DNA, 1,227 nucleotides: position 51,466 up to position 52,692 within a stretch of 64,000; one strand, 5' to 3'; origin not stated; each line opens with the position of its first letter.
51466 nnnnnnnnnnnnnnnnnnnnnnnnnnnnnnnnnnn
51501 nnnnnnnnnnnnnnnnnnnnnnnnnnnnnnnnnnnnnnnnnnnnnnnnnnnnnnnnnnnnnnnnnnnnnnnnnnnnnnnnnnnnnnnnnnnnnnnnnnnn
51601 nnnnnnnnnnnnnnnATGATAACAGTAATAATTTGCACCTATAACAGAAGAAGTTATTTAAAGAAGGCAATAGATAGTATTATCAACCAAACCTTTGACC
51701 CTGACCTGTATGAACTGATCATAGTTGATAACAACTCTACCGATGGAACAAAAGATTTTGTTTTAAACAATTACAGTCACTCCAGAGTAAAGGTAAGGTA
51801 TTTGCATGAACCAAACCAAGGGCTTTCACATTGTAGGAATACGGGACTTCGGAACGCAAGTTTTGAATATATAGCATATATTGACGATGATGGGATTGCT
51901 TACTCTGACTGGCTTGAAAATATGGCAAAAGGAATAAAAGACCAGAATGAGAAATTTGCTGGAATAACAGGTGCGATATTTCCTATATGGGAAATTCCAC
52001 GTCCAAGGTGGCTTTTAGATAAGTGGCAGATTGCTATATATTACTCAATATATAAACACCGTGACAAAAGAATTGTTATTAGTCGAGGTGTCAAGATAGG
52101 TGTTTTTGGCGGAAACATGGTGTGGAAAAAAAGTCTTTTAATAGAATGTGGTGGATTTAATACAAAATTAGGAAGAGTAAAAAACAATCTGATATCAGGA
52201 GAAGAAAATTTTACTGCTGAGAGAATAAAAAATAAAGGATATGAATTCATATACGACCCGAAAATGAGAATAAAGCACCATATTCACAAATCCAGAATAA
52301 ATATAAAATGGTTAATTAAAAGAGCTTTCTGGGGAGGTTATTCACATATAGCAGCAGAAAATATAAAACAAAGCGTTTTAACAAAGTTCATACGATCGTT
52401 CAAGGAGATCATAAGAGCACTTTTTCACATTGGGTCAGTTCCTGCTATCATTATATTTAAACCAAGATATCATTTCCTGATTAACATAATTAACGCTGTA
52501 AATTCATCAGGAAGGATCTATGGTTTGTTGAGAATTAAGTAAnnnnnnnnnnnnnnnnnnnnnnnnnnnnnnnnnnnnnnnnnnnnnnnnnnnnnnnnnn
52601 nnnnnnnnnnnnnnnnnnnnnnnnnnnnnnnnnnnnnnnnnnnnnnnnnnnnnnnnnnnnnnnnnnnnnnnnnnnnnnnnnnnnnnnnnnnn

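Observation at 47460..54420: ~2.9-kb segmental duplication of a three-gene glycosyltransferase block with differential decay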

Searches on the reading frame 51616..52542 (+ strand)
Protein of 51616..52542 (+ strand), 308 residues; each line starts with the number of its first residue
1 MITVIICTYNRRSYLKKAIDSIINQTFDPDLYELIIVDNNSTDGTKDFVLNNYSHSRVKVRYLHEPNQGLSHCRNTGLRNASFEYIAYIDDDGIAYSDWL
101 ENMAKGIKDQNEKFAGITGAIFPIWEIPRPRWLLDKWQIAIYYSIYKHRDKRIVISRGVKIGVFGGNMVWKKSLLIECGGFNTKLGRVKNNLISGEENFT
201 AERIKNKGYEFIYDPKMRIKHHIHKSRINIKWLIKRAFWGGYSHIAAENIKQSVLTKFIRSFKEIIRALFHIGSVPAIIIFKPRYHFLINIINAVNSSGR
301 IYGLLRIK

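Call 6: search_protein_families(library=pfam, proteins=[window:51616-52542:+], max_evalue=0.01)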
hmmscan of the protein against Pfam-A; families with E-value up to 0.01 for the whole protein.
window:51616-52542:+ (308 aa): 3 families
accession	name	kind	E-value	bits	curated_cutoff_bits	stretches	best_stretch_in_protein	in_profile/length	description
PF00535.33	Glycos_transf_2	-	5.3e-30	105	23.3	1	3-156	1-146/168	Glycosyl transferase family 2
PF13641.12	Glyco_tranf_2_3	-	8.3e-12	46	27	1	2-222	3-212/230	Glycosyltransferase like family 2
PF10111.15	Glyco_tranf_2_2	-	1.1e-11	45.2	27.3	1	3-108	1-107/276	Glycosyltransferase like family 2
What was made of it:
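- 51616..52542 (+): GT2a-B (308 aa). Pfam PF00535 E=5.3e-30 (call 6)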

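Call 15: search_protein_families(library=ncbifam, proteins=[window:51616-52542:+], max_evalue=0.01)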
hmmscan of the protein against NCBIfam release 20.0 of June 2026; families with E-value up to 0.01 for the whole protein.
window:51616-52542:+ (308 aa): 23 families
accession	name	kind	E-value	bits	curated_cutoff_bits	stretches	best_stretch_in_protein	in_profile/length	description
NF041394.1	GtaseAglG_Halo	equivalog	6e-40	137.4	440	1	2-252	3-246/304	glucosyl-dolichyl phosphate glucuronosyltransferase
NF038302.1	EPS_HpsE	equivalog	4.1e-39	134.4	300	1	2-268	3-269/307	hormogonium polysaccharide biosynthesis glycosyltransferase HpsE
NF041875.1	EPS_EpsD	equivalog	3.7e-28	98.9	370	1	3-264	2-248/325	exopolysaccharide biosynthesis glycosyltransferase EpsD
TIGR03965.1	mycofact_glyco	equivalog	1.3e-21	77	280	1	2-240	76-297/467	mycofactocin biosynthesis glycosyltransferase MftF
NF007482.0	PRK10073.1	equivalog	3.5e-18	65.7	423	1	2-100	8-103/334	glycosyltransferase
NF047683.1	TeichurnBiosyTuaG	equivalog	8.1e-18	65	400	1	2-114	8-118/252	teichuronic acid biosynthesis protein TuaG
NF050050.1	ProtGlycPglI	equivalog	9e-18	64.7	500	1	2-108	4-109/306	GalNAc(5)-diNAcBac-PP-undecaprenol beta-1,3-glucosyltransferase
TIGR03111.1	glyc2_xrt_Gpos1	hypoth_equivalog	1.5e-16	60.3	363.95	1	2-123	51-171/439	TIGR03111 family XrtG-associated glycosyltransferase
NF053739.1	GlytfEpsEBac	equivalog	4.1e-14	52.2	450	1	2-112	3-112/265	glycosyltransferase EpsE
NF038299.1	EPS_HpsN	equivalog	1.6e-13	50.4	425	1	1-221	2-220/317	hormogonium polysaccharide biosynthesis glycosyltransferase HpsN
TIGR03937.1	PgaC_IcaA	equivalog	2.5e-13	49.7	422.3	1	1-185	46-222/407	poly-beta-1,6-N-acetyl-D-glucosamine synthase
TIGR04195.1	S_glycosyl_SunS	equivalog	1.8e-08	33.7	350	1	2-97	59-144/421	SunS family peptide S-glycosyltransferase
TIGR04017.1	WcaA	equivalog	2.7e-08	33.8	495.75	1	2-93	7-96/279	colanic acid biosynthesis glycosyltransferase WcaA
NF007453.0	PRK10018.1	equivalog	3.5e-08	33.4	382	1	2-93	8-97/280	colanic acid biosynthesis glycosyltransferase WcaA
TIGR04009.1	wcaE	equivalog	4.4e-08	32.7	369.2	1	1-120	2-119/248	colanic acid biosynthesis glycosyltransferase WcaE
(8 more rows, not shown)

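Call 19: find_related_loci(query=window:51616-52542:+, collection=metagenome_contigs, flank=10000)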
Query window:51616-52542:+ (308 aa) in metagenome_contigs; peptide patterns used: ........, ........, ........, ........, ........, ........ (x = any residue, [..] = any of these).
84 stretches matched a pattern; 1 encode a relative of the query (tblastn E <= 1e-3); 1 distinct loci.
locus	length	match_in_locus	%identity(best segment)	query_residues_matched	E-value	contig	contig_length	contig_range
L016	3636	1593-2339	25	2-246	3e-16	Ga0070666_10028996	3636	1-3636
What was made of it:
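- Tried and rejected: Metagenome scan with GT2a-B: one 25% hit, uninformative (call 19).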
